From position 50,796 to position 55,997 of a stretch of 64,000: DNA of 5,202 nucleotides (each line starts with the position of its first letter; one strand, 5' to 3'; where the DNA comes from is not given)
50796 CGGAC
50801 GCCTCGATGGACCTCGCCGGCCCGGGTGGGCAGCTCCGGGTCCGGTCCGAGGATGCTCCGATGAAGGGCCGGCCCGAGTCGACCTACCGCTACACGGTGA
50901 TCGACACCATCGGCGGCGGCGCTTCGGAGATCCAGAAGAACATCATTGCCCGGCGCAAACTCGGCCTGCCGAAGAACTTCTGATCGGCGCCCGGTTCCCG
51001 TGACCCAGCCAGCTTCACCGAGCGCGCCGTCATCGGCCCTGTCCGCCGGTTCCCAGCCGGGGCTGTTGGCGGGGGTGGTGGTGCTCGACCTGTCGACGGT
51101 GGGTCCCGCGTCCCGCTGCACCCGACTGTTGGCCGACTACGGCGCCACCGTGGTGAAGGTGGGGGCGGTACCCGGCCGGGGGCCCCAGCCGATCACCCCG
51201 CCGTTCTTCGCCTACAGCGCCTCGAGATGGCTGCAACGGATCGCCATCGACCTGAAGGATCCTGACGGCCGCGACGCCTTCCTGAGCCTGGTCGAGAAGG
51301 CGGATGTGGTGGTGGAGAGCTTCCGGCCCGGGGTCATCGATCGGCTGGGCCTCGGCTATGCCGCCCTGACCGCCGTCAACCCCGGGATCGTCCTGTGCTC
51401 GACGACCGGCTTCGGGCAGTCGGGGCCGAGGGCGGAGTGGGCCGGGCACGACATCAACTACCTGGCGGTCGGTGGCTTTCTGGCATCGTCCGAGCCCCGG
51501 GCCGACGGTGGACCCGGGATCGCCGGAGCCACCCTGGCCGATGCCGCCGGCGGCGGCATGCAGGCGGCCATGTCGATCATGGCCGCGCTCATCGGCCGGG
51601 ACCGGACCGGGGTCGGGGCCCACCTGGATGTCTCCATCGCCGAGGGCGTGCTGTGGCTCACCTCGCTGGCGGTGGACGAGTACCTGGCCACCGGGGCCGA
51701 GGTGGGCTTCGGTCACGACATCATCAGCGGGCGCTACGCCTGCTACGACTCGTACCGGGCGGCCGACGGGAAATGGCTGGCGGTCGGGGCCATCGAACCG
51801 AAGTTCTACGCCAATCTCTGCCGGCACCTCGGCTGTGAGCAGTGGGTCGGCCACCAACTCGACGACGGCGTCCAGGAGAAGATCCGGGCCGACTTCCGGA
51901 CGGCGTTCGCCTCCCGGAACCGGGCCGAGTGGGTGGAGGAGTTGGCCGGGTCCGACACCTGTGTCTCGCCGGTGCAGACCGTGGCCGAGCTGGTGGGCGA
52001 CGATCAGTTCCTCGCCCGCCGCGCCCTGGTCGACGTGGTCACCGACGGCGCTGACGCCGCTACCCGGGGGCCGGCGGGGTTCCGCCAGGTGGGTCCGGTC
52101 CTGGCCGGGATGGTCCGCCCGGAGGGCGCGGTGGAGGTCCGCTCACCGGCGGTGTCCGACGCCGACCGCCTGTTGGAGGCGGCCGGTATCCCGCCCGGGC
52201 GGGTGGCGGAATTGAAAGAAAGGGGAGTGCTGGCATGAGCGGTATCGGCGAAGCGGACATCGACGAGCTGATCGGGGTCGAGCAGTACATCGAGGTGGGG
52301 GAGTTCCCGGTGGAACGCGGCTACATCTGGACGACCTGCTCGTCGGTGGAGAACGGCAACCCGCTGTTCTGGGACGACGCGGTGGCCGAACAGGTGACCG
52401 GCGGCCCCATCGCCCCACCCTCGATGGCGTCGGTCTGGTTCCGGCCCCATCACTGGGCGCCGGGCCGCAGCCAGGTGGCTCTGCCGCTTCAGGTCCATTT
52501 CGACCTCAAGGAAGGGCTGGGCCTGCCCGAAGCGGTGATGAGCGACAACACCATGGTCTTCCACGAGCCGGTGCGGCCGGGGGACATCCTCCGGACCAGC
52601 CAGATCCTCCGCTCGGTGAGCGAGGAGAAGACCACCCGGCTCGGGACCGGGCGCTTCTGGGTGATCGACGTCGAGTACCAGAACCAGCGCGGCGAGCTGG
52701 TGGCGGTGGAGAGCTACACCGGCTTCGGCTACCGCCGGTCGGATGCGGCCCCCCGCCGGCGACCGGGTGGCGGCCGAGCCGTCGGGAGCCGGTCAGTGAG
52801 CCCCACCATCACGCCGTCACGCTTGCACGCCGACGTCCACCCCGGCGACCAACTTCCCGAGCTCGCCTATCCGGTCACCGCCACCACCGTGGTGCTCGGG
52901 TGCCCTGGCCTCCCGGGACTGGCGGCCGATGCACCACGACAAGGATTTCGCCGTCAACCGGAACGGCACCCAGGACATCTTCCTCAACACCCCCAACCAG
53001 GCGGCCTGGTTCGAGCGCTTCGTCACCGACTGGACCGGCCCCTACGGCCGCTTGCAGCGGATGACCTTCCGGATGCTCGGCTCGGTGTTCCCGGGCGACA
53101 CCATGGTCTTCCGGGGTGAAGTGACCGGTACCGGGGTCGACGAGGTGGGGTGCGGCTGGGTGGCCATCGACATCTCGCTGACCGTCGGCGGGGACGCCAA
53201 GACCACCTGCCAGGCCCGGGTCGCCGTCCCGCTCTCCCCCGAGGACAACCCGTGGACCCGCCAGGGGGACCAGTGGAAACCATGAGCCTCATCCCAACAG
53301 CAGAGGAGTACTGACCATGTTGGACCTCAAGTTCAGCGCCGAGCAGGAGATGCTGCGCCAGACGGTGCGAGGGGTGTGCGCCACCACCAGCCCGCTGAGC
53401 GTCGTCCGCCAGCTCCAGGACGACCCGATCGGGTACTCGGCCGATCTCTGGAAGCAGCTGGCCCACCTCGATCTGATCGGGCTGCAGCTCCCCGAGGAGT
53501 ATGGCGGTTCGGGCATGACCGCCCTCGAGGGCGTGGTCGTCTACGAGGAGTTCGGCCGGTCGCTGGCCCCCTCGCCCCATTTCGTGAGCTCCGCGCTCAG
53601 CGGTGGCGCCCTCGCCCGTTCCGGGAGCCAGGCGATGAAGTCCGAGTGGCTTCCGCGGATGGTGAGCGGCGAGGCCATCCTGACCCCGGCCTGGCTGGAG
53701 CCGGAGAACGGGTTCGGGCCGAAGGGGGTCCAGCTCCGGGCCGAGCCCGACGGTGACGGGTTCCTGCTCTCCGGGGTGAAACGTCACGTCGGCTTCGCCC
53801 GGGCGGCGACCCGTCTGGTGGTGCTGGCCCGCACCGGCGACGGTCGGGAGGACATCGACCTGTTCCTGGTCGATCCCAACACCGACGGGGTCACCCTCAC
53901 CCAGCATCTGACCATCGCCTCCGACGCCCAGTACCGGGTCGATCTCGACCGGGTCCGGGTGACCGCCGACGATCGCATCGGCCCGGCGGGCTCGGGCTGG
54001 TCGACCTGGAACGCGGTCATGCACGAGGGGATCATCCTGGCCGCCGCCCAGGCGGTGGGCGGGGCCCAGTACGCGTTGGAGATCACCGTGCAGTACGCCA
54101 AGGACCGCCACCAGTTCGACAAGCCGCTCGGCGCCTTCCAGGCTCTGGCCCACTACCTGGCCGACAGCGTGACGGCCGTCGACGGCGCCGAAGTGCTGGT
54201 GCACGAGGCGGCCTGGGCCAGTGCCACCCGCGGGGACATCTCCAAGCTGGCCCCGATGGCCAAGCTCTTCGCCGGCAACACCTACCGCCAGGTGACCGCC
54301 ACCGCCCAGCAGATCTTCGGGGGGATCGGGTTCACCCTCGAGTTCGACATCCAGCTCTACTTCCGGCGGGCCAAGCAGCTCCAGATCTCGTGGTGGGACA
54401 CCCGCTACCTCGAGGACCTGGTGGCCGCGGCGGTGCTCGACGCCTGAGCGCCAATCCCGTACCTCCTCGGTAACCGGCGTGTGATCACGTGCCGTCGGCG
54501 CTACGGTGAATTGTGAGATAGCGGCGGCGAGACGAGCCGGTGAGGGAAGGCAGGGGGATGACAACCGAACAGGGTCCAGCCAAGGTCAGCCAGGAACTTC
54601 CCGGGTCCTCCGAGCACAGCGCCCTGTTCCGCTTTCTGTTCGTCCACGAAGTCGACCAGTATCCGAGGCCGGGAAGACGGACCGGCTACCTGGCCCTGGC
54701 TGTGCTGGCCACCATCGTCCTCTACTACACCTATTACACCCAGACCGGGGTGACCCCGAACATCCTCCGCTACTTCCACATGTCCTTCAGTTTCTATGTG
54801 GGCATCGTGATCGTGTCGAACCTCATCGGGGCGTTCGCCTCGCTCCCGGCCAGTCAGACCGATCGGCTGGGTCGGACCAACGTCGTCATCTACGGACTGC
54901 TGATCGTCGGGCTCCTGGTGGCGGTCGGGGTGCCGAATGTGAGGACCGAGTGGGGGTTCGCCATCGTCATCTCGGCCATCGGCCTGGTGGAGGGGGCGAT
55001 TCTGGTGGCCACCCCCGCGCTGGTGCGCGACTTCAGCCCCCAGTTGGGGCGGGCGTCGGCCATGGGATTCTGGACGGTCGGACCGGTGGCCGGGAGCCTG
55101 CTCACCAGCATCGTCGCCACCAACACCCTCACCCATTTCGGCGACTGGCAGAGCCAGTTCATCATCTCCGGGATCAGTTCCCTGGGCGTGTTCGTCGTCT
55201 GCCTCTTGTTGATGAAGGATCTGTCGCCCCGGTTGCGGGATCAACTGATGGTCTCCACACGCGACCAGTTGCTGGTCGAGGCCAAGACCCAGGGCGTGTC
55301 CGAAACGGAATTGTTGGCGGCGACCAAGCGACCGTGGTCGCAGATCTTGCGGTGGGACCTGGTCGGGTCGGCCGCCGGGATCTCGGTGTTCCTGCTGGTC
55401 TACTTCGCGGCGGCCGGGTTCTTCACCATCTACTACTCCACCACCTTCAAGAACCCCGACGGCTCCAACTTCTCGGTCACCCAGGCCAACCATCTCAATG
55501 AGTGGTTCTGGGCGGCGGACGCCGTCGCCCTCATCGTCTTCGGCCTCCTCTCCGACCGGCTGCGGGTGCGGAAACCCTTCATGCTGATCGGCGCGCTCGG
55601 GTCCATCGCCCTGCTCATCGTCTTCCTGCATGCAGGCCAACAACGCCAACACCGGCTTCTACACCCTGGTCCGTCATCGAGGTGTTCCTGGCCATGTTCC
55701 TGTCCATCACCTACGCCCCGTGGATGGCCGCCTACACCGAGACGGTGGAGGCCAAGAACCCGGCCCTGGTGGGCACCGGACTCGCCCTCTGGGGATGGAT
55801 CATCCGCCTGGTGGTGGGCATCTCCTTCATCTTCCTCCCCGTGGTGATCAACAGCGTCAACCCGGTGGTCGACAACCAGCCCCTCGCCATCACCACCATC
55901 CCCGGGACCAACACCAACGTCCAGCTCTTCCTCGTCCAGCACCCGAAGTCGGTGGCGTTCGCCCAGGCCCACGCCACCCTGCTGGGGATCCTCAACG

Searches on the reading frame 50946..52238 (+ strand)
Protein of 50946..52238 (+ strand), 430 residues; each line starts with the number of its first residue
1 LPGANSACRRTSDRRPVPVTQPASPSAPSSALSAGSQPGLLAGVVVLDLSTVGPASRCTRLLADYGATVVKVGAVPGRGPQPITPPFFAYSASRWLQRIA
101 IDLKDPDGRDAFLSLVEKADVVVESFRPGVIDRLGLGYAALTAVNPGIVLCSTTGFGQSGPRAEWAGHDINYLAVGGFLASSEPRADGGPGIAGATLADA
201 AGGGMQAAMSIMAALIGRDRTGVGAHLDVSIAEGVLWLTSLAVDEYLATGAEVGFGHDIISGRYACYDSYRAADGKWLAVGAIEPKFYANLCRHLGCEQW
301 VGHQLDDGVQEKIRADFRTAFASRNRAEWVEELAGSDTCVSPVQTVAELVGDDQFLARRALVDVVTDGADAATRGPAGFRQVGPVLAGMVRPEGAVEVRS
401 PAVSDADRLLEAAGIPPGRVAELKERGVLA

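Call 46: search_protein_families(library=ncbifam, proteins=[window:50946-52238:+], max_evalue=1e-25)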
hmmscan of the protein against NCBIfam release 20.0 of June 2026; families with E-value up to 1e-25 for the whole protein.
window:50946-52238:+ (430 aa): 5 families
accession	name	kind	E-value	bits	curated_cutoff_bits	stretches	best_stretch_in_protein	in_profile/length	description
NF041294.1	Scnl_mescCoAtase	equivalog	3.6e-41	141.6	700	1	41-371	4-347/381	succinyl-CoA:mesaconate CoA-transferase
NF052585.1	SucGlutTfsCaiB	equivalog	3.2e-37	128.1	750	1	40-367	7-349/394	succinate--glutarate CoA-transferase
NF003809.0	PRK05398.1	subfamily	1.2e-34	119.6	442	1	41-240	5-209/416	formyl-CoA transferase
NF008511.0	PRK11430.1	equivalog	1.4e-33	116.5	522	1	39-363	8-340/381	CoA:oxalate CoA-transferase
TIGR03253.1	oxalate_frc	equivalog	8.1e-32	110.4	504.2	1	41-241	4-209/416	formyl-CoA transferase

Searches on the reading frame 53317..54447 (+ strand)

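Call 46: search_protein_families(library=ncbifam, proteins=[window:53317-54447:+], max_evalue=1e-25)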
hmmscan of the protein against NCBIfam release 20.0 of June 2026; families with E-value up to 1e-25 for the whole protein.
window:53317-54447:+ (376 aa): 12 families
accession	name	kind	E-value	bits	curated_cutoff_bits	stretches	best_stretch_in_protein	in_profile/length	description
NF042972.1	AcrlCoAredClosAcrC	equivalog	1.7e-53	181.6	640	1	3-357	2-360/378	acryloyl-CoA reductase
TIGR03203.1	pimD_small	equivalog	1.3e-49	169.3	652.7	1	3-372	1-375/378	pimeloyl-CoA dehydrogenase small subunit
NF050027.1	acylCoADhIpdE2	equivalog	2.6e-40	138.8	450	1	230-353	172-290/311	acyl-CoA dehydrogenase IpdE2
NF045552.1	GlutCoADH_Des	equivalog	3.7e-38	131.7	470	1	3-353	2-359/387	glutaryl-CoA dehydrogenase Acd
NF053553.1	prodigi_MBC_PigA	equivalog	1.6e-37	129.6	500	1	3-345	2-351/381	prodigiosin MBC biosynthesis dehydrogenase PigA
NF008997.0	PRK12341.1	equivalog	3.7e-37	128.3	537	1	2-357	1-360/382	acyl-CoA dehydrogenase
NF043006.1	CyhCrbnylCoADH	equivalog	4.4e-37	128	650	1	43-357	39-359/380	cyclohexane-1-carbonyl-CoA dehydrogenase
NF045652.1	ProlPCPDhRedW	equivalog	6.1e-37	127.3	650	1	44-339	36-340/376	L-prolyl-[peptidyl-carrier protein] dehydrogenase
NF042439.1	SulpropCoADesulf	equivalog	1.2e-36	126.3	600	1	38-375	23-372/379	3-sulfinopropanoyl-CoA desulfinase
TIGR03207.1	cyc_hxne_CoA_dh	equivalog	1.2e-35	123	575.35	1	43-357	36-355/372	cyclohexanecarboxyl-CoA dehydrogenase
NF058590.1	AcCoDHFadEBacil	equivalog_domain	2e-33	115.8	600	1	5-295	20-313/586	acyl-CoA dehydrogenase FadE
NF002885.1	PRK03354.1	equivalog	1e-30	107.1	540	1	3-353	2-353/378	crotonobetainyl-CoA dehydrogenase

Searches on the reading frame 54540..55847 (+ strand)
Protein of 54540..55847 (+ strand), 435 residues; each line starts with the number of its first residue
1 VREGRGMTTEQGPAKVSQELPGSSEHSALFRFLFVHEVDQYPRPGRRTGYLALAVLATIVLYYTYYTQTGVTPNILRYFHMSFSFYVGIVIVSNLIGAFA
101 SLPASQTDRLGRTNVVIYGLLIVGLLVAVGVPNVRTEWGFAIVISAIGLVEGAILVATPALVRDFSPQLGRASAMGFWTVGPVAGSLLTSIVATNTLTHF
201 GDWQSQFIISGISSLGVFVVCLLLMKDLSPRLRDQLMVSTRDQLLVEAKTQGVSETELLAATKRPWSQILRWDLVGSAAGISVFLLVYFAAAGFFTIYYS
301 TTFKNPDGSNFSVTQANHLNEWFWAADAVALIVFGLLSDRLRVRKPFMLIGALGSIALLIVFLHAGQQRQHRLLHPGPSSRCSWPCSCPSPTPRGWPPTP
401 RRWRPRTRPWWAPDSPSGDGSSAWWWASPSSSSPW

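Call 95: search_protein_families(library=pfam, proteins=[window:54540-55847:+], max_evalue=0.00001)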
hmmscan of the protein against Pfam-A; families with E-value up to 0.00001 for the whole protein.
window:54540-55847:+ (435 aa): 1 family
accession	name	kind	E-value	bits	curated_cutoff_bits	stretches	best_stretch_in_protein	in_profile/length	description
PF07690.21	MFS_1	-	4.2e-22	79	33.4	1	55-366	2-290/347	Major Facilitator Superfamily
